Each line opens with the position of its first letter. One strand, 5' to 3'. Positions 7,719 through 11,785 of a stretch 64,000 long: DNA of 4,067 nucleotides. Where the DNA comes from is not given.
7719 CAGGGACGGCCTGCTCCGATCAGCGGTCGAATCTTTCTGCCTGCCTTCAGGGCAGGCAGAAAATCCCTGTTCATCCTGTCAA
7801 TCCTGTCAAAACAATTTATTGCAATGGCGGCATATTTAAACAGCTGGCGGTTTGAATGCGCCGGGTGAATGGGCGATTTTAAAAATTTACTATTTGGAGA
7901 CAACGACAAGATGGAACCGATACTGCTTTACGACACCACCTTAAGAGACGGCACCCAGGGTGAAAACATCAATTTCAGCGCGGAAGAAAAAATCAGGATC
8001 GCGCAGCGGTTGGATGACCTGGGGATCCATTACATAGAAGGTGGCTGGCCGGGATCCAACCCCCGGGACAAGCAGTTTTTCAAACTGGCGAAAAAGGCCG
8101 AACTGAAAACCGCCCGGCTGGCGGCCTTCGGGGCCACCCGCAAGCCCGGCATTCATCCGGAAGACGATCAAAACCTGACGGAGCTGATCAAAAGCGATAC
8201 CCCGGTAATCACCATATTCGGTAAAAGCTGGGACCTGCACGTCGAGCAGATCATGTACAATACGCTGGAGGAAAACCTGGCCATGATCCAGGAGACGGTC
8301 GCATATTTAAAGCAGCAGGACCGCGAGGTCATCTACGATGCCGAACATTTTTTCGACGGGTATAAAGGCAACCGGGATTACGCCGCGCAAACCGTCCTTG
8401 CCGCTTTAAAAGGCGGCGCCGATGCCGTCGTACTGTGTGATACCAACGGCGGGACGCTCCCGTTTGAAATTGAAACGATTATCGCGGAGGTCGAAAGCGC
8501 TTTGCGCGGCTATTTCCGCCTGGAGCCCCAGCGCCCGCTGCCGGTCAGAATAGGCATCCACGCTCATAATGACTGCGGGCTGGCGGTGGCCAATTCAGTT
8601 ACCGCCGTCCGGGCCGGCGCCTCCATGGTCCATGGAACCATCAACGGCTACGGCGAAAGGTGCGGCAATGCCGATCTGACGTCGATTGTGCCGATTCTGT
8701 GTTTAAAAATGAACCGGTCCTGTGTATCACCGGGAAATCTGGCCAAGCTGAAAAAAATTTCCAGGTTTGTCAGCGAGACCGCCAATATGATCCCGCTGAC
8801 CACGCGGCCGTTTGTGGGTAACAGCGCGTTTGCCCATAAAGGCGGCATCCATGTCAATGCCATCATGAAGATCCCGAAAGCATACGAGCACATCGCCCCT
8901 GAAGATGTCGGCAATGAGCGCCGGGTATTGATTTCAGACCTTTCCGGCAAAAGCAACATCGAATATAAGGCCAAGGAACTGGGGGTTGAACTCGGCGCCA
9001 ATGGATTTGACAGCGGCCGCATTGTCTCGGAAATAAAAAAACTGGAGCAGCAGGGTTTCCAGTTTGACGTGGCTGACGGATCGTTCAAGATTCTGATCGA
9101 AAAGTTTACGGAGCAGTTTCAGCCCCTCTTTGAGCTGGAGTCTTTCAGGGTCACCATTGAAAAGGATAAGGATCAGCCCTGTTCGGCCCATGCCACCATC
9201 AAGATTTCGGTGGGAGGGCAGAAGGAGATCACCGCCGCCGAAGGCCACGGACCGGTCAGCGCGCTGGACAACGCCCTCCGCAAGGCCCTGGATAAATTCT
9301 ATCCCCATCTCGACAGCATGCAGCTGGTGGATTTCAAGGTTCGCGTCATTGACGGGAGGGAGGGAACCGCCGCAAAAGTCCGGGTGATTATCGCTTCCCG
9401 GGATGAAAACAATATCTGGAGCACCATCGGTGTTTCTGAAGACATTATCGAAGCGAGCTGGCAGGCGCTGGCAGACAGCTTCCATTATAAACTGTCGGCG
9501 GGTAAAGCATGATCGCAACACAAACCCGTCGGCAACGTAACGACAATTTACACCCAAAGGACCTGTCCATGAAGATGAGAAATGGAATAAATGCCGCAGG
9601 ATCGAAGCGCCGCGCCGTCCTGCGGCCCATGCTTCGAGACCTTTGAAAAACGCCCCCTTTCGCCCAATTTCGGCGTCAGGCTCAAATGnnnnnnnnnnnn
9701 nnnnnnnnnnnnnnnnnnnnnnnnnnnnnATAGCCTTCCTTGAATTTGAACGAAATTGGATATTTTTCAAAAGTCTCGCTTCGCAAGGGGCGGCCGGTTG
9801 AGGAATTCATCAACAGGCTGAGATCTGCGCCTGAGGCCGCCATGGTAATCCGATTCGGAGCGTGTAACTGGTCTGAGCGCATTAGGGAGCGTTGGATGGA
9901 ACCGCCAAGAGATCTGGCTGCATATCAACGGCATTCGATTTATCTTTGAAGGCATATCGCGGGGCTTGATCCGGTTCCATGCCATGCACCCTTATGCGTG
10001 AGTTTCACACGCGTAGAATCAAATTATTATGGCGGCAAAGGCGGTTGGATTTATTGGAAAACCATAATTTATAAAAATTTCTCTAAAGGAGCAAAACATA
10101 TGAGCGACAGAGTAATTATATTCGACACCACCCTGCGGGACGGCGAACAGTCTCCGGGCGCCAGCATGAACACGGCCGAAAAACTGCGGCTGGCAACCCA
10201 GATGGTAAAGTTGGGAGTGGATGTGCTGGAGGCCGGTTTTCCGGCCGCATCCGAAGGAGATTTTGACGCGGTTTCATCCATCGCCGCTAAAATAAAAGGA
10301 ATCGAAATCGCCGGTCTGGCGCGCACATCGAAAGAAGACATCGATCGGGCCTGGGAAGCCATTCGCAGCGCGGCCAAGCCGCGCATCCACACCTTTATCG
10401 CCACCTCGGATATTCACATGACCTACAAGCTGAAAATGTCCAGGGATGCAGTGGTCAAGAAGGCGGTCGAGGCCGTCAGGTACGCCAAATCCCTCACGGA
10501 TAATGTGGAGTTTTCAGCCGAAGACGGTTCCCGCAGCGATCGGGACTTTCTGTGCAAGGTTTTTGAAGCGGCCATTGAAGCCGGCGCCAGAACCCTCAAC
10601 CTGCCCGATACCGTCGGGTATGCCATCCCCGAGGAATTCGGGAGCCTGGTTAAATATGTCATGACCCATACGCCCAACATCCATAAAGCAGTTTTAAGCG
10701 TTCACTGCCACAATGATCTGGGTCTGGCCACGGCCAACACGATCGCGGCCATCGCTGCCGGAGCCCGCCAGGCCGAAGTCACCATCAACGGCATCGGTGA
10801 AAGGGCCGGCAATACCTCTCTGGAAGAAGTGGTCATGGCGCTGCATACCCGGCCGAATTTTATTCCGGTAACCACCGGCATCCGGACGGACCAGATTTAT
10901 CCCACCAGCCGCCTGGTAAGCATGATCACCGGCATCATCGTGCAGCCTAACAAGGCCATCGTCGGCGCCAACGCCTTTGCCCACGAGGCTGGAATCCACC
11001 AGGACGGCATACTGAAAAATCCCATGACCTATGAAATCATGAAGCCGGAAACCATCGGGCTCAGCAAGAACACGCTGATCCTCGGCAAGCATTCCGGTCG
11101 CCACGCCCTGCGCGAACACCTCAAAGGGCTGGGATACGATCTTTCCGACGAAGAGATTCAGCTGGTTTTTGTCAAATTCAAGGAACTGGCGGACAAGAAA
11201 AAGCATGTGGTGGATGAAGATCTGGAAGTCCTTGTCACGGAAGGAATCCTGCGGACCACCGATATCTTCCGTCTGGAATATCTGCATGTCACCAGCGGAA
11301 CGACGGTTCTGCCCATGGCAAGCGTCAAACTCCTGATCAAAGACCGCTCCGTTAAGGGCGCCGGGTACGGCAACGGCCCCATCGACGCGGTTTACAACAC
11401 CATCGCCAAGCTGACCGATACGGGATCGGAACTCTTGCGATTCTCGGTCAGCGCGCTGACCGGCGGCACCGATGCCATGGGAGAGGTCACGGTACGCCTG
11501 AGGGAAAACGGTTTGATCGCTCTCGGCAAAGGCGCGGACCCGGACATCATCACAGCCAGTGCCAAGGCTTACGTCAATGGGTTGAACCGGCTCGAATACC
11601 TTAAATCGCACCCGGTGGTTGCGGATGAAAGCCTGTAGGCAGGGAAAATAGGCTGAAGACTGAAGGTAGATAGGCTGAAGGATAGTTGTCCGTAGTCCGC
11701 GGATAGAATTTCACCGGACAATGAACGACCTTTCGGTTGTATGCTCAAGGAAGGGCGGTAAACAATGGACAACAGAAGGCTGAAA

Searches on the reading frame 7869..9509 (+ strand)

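Call 11: search_protein_families(library=ncbifam, proteins=[window:7869-9509:+], max_evalue=1e-10)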
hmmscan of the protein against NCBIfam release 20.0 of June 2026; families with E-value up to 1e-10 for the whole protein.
window:7869-9509:+ (547 aa): 18 families
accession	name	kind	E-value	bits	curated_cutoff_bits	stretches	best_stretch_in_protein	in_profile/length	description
TIGR00977.1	citramal_synth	equivalog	2.7e-217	722.2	450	1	18-543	2-518/526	citramalate synthase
NF002085.0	PRK00915.1-2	subfamily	1.4e-86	291.3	517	1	13-539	9-497/504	2-isopropylmalate synthase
NF002086.0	PRK00915.1-3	equivalog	1.5e-78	264.6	532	1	14-537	3-497/516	2-isopropylmalate synthase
TIGR00973.1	leuA_bact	equivalog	2.5e-76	257.2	598.7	1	18-536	2-491/494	2-isopropylmalate synthase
NF002088.0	PRK00915.1-5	equivalog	7.8e-74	249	697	1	16-536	2-493/514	2-isopropylmalate synthase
TIGR02090.1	LEU1_arch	subfamily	3.7e-71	240.2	484.75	1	19-402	2-357/363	isopropylmalate/citramalate/homocitrate synthases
NF002084.0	PRK00915.1-1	equivalog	3.3e-66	223.9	748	1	17-537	4-495/523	2-isopropylmalate synthase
TIGR02146.1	LysS_fung_arch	equivalog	4.7e-65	220.1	413.55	1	21-390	2-343/344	homocitrate synthase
NF002087.0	PRK00915.1-4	equivalog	8.5e-65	219.2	729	1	16-536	5-497/516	2-isopropylmalate synthase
NF041069.1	IPMS_Sufob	equivalog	1.6e-63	215.2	600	1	20-403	3-360/371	isopropylmalate synthase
TIGR02660.1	nifV_homocitr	equivalog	5.6e-54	183.8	462.9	1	18-390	2-346/365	homocitrate synthase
NF042433.1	CitmalDyn_Leptosp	equivalog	9.3e-38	130.1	950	1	18-531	8-500/514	(R)-citramalate synthase CimA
NF042434.1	IPMS_Lepto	equivalog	2.2e-36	125.6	500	1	17-378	5-357/374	2-isopropylmalate synthase LeuA2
NF002991.1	PRK03739.1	subfamily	3.7e-29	101.8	455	1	197-536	206-546/550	2-isopropylmalate synthase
TIGR00970.1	leuA_yeast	equivalog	7e-23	81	697.4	1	22-535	31-556/564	2-isopropylmalate synthase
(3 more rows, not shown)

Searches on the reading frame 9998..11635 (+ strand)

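Call 11: search_protein_families(library=ncbifam, proteins=[window:9998-11635:+], max_evalue=1e-10)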
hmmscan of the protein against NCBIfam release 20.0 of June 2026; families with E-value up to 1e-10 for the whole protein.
window:9998-11635:+ (546 aa): 19 families
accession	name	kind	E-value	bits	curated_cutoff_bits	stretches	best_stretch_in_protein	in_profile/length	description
NF002086.0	PRK00915.1-3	equivalog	2.8e-236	785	532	1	34-536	2-505/516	2-isopropylmalate synthase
NF002087.0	PRK00915.1-4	equivalog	8e-225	747.2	729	1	34-536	2-506/516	2-isopropylmalate synthase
TIGR00973.1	leuA_bact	equivalog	1.8e-217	722.7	598.7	1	38-530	1-494/494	2-isopropylmalate synthase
NF002088.0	PRK00915.1-5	equivalog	3.4e-198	659.3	697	1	38-536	3-502/514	2-isopropylmalate synthase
NF002084.0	PRK00915.1-1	equivalog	1.3e-185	617.9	748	1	35-532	1-499/523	2-isopropylmalate synthase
NF002085.0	PRK00915.1-2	subfamily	1e-154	516.1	517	1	32-533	7-500/504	2-isopropylmalate synthase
NF041069.1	IPMS_Sufob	equivalog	6.5e-133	443.6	600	1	40-414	2-366/371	isopropylmalate synthase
TIGR02090.1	LEU1_arch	subfamily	3.9e-132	440.7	484.75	1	39-412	1-362/363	isopropylmalate/citramalate/homocitrate synthases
TIGR02660.1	nifV_homocitr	equivalog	6.9e-96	321.7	462.9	1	39-409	2-361/365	homocitrate synthase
TIGR02146.1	LysS_fung_arch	equivalog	9.4e-87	291.4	413.55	1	41-395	1-343/344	homocitrate synthase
NF042434.1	IPMS_Lepto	equivalog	2.4e-86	290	500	1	37-401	4-373/374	2-isopropylmalate synthase LeuA2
TIGR00977.1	citramal_synth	equivalog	2e-64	217.8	450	1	39-472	2-448/526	citramalate synthase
NF042433.1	CitmalDyn_Leptosp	equivalog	2.1e-63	214.6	950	1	36-476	5-444/514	(R)-citramalate synthase CimA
NF002991.1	PRK03739.1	subfamily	1.5e-53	182.4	455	1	38-341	26-341/550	2-isopropylmalate synthase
TIGR00970.1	leuA_yeast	equivalog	6e-45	153.8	697.4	1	42-341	30-344/564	2-isopropylmalate synthase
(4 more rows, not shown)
